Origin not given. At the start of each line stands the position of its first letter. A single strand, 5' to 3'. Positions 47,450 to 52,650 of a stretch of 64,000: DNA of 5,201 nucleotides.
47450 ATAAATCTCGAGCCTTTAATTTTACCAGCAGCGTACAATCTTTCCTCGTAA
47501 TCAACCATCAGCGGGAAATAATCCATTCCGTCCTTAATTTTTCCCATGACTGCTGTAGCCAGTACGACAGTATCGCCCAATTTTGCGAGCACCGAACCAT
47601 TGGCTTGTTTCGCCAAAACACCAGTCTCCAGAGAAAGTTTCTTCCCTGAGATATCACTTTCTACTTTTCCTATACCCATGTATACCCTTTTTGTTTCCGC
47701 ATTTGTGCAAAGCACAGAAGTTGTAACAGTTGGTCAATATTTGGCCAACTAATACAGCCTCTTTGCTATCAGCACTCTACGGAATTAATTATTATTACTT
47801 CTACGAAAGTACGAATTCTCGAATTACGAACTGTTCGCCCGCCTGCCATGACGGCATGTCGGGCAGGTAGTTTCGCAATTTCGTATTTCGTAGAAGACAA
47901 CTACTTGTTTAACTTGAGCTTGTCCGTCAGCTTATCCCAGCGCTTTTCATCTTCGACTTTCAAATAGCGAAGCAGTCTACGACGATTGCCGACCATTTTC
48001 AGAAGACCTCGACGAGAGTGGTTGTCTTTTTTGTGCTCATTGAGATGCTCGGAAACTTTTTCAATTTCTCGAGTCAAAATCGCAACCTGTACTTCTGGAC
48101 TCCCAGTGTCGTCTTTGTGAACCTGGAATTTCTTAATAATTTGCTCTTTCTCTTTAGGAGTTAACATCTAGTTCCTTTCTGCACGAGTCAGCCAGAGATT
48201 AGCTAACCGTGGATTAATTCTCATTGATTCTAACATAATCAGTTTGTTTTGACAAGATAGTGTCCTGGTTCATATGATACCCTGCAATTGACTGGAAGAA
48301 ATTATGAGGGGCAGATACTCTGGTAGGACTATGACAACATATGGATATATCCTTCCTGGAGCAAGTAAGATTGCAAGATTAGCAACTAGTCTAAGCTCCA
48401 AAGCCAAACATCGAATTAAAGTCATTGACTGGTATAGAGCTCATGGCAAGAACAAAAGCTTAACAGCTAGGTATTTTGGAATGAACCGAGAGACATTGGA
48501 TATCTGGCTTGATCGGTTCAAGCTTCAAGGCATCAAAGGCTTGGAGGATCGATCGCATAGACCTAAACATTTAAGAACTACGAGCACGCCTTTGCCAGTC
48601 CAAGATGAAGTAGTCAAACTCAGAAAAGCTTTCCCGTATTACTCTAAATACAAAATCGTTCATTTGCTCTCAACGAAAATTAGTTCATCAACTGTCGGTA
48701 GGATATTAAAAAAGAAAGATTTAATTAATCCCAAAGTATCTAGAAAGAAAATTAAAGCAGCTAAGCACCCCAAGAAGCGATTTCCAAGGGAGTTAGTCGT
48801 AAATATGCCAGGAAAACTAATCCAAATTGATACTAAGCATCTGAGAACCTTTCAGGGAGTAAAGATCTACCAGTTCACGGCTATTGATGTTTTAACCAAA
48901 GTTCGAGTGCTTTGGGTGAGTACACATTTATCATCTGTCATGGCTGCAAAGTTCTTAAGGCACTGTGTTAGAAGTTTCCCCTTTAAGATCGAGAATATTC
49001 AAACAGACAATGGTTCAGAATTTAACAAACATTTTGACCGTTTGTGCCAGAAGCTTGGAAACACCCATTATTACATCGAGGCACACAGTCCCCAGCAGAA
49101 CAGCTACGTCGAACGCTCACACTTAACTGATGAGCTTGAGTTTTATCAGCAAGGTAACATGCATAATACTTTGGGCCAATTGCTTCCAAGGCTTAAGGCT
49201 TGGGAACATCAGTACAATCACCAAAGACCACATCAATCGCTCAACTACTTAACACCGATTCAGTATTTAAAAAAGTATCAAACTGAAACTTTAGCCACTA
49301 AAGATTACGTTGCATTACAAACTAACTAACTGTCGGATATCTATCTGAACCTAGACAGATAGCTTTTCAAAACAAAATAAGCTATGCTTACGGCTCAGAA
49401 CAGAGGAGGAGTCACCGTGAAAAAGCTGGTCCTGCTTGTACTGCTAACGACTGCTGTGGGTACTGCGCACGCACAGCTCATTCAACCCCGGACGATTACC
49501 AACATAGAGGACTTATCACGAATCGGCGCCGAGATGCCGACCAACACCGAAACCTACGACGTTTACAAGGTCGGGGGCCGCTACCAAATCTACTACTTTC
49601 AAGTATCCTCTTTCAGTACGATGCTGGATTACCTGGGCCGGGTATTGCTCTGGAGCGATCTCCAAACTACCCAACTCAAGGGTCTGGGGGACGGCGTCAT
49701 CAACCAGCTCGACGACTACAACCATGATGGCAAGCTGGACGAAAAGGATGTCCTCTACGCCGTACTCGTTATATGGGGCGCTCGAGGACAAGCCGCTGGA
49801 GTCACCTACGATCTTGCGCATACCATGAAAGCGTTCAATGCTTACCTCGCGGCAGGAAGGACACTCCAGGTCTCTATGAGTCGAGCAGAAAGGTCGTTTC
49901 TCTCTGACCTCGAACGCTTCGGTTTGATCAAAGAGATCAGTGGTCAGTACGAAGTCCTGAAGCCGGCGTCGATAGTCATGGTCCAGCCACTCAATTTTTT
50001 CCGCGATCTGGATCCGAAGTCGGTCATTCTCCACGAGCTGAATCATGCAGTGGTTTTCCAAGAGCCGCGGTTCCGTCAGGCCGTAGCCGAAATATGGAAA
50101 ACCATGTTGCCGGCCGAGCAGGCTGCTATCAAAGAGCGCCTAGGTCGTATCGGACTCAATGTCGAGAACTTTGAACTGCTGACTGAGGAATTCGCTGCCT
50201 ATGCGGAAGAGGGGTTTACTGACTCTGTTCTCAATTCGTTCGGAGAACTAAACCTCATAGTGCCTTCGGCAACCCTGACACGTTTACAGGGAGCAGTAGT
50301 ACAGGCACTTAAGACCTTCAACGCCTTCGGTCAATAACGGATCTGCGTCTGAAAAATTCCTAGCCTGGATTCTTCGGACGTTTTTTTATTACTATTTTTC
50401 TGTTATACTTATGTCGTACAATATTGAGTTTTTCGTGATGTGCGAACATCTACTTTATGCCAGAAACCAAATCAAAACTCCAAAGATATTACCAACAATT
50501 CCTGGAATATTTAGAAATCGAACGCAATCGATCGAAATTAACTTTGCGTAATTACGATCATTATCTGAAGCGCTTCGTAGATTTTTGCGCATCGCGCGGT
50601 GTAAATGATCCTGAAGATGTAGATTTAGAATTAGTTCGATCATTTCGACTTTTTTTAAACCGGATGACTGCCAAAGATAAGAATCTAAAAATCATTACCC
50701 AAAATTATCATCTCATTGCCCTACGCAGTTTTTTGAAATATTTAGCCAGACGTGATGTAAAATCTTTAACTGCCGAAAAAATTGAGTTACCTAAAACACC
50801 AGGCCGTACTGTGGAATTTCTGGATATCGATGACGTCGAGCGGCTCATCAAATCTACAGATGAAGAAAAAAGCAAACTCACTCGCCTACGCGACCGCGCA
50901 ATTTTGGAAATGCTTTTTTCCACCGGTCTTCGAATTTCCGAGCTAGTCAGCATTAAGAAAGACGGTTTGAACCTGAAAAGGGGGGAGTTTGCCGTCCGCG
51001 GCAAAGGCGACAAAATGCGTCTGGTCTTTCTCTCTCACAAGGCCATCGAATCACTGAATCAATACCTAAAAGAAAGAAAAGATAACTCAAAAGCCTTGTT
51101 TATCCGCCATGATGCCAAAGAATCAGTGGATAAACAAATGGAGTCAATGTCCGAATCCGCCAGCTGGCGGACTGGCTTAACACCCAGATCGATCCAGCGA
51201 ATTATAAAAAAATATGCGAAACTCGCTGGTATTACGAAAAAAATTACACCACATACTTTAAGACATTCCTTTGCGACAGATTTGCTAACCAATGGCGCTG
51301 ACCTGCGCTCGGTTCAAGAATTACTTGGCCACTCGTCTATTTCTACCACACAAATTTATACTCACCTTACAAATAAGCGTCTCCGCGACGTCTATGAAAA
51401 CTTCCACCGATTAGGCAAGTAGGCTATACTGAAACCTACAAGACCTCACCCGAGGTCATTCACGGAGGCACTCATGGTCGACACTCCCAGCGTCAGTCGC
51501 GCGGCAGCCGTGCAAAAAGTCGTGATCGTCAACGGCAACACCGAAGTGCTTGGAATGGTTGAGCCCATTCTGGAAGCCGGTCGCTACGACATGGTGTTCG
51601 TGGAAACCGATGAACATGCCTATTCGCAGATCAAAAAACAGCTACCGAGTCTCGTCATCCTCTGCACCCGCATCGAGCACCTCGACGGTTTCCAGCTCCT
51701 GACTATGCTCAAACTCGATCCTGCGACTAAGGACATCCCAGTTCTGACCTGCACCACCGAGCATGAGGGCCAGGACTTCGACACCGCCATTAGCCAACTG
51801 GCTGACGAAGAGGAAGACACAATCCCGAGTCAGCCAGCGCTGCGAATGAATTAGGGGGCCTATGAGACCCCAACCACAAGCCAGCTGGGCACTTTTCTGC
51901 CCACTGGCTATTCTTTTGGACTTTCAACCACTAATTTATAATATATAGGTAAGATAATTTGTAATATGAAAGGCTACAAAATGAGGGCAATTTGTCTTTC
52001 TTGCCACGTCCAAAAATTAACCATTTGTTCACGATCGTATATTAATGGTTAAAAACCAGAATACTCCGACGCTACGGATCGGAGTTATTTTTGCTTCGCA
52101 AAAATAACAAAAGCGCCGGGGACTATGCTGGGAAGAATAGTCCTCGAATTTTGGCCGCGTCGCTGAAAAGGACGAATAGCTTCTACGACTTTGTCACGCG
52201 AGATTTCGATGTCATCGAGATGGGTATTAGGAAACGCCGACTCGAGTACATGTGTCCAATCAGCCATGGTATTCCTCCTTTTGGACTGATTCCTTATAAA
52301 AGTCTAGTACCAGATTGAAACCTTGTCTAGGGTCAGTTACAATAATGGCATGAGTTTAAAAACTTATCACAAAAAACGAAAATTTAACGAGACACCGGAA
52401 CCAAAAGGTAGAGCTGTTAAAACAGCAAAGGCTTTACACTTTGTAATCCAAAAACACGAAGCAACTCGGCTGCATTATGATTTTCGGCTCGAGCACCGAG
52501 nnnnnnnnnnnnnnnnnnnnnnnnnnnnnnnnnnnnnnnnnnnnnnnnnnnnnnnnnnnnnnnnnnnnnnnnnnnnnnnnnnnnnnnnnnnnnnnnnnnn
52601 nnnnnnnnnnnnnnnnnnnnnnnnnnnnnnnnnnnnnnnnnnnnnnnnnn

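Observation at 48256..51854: Recent IS481-like insertion (intact IRs, 5-bp TSD) adjoining GC-rich cargo: secreted HExxH protein, XerD-like recombinase, pseudo-receiver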

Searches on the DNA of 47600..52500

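Call 51: search_rna_families(source=window, start=47600, end=52500, threshold=evalue, max_evalue=1)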
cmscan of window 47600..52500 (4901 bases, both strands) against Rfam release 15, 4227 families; matches with E-value up to 1: 0.
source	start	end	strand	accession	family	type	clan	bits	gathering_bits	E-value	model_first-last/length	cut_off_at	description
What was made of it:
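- Tried and rejected: Rfam on 47.6-52.5 kb, including any rpsO leader (call 51).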

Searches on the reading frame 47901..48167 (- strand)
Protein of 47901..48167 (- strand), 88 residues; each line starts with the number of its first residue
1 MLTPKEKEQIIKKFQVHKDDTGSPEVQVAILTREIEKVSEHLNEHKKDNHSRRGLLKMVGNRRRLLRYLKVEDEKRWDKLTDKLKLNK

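Call 5: search_protein_families(library=pfam, proteins=[window:47901-48167:-], max_evalue=0.01)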
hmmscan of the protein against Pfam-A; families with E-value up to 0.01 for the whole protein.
window:47901-48167:- (88 aa): 1 family
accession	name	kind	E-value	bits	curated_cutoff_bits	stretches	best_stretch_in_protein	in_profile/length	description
PF00312.27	Ribosomal_S15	-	9.2e-34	115.9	31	1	7-86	1-80/81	Ribosomal protein S15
